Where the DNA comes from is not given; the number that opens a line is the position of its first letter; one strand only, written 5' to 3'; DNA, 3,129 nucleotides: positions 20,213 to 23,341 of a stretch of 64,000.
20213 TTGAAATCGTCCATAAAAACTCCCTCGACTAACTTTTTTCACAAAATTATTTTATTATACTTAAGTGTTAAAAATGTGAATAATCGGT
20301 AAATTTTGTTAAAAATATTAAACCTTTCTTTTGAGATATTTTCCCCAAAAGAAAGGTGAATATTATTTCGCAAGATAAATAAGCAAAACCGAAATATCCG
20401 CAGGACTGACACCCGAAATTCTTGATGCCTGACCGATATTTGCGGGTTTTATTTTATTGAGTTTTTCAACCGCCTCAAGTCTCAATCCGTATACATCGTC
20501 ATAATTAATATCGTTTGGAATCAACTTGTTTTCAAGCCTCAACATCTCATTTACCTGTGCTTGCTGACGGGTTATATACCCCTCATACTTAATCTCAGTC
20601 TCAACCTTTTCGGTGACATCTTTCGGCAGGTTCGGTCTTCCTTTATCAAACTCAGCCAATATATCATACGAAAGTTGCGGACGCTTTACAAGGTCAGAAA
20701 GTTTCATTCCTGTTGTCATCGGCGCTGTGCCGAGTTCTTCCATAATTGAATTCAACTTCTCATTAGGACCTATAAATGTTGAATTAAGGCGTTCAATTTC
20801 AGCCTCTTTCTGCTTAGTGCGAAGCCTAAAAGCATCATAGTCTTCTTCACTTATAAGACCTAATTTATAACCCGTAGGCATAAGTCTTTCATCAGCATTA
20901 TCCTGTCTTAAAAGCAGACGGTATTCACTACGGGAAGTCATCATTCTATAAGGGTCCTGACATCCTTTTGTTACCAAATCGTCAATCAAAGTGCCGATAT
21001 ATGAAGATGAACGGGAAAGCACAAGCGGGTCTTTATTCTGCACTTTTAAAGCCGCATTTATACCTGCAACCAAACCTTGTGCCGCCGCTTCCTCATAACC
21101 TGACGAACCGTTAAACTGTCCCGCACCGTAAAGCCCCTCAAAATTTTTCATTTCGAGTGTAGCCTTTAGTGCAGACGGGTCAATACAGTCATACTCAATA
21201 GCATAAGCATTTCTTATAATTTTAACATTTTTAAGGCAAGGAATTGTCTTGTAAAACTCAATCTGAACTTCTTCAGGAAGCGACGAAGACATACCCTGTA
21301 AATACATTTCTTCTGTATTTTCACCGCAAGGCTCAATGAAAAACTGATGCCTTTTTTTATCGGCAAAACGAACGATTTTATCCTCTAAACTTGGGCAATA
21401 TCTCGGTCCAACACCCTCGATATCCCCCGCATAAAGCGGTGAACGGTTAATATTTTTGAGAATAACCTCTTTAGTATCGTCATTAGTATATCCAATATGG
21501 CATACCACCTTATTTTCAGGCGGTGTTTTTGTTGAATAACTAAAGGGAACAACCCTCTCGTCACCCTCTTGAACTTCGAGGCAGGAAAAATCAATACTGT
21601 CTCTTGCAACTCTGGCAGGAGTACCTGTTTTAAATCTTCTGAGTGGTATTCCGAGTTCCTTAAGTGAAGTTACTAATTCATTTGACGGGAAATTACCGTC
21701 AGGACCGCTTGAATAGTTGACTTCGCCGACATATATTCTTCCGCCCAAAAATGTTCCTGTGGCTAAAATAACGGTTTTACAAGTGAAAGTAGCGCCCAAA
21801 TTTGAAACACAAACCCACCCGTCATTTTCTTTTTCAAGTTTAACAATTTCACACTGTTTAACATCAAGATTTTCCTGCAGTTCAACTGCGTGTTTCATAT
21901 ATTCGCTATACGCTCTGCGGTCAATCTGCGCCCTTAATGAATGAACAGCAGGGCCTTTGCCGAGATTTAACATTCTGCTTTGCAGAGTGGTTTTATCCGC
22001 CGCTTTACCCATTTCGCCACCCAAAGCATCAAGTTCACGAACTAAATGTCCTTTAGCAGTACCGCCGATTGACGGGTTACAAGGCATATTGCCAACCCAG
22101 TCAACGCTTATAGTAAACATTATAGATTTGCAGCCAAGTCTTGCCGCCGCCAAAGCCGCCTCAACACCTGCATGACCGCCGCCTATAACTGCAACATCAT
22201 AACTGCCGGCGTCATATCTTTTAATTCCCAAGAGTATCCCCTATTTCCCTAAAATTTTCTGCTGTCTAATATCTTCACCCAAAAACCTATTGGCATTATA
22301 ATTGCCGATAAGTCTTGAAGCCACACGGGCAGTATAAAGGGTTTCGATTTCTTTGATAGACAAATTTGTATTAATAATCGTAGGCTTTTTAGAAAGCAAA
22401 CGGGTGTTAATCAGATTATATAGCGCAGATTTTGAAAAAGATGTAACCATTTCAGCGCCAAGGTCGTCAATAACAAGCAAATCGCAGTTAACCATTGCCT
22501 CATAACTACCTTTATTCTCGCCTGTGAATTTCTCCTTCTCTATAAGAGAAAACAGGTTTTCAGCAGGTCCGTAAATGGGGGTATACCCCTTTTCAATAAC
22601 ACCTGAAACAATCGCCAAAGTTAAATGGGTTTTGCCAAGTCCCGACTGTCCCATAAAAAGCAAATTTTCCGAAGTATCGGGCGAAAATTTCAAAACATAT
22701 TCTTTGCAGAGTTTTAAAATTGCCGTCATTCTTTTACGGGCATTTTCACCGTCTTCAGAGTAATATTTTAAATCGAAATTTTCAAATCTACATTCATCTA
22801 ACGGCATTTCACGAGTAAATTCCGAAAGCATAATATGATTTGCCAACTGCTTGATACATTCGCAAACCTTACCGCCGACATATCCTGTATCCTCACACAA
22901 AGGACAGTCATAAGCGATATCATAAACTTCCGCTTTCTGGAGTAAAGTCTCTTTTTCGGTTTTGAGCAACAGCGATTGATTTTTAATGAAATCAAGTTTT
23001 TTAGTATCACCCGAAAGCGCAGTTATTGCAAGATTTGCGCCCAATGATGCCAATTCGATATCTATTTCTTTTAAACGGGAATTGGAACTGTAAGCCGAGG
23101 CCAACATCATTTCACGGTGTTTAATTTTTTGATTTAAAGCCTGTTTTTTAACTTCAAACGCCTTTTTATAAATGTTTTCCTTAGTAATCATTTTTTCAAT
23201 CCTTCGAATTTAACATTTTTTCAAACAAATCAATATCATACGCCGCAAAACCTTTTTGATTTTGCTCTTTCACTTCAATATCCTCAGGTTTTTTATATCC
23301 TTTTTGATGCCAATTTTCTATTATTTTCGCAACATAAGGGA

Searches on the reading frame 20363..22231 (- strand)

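Call 13: search_protein_families(library=pfam, proteins=[window:20363-22231:-])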
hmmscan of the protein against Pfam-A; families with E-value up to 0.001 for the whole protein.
window:20363-22231:- (622 aa): 8 families
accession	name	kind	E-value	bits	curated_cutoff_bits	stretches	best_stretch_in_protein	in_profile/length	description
PF01134.28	GIDA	-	4e-153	510.5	22.1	1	12-401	1-391/391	Glucose inhibited division protein A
PF13932.14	SAM_GIDA_C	-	7.9e-26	90.1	27.1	1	562-617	2-57/57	tRNA modifying enzyme MnmG/GidA C-terminal helical bundle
PF21680.2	GIDA_C_1st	-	2e-24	86.6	24.7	1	462-557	1-96/96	tRNA modifying enzyme MnmG/GidA C-terminal helical domain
PF07992.20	Pyr_redox_2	-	2.9e-08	33.9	26.1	1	11-159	1-108/291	Pyridine nucleotide-disulphide oxidoreductase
PF13738.12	Pyr_redox_3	-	1.1e-07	31.9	30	0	91-161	66-135/305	Pyridine nucleotide-disulphide oxidoreductase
PF13454.12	NAD_binding_9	-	9.9e-05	22.8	21.8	1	103-160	90-154/155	FAD-NAD(P)-binding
PF12831.13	FAD_oxidored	-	0.00011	22.1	27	1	12-47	1-35/416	FAD dependent oxidoreductase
PF01266.30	DAO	-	0.00047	20.2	27.9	0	95-162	137-206/353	FAD dependent oxidoreductase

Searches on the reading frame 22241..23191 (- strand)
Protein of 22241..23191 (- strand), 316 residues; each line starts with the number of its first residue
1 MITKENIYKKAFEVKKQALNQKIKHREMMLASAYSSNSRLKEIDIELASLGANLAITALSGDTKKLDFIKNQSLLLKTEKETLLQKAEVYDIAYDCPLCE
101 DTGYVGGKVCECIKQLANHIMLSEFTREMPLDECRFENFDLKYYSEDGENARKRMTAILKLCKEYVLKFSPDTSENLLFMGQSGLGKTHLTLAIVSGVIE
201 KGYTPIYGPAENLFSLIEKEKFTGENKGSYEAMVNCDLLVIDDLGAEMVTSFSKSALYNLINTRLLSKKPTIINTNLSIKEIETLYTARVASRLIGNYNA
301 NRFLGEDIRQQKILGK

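Call 13: search_protein_families(library=pfam, proteins=[window:22241-23191:-])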
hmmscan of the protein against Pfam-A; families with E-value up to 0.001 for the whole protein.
window:22241-23191:- (316 aa): 2 families
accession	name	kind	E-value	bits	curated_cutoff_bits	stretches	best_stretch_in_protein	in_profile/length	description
PF01695.23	IstB_IS21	-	9e-17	61.8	24.1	1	172-284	90-201/238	IstB-like ATP binding protein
PF00308.24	Bac_DnaA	-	2.1e-06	28.5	23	1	174-294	33-155/162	Bacterial DnaA ATPAse domain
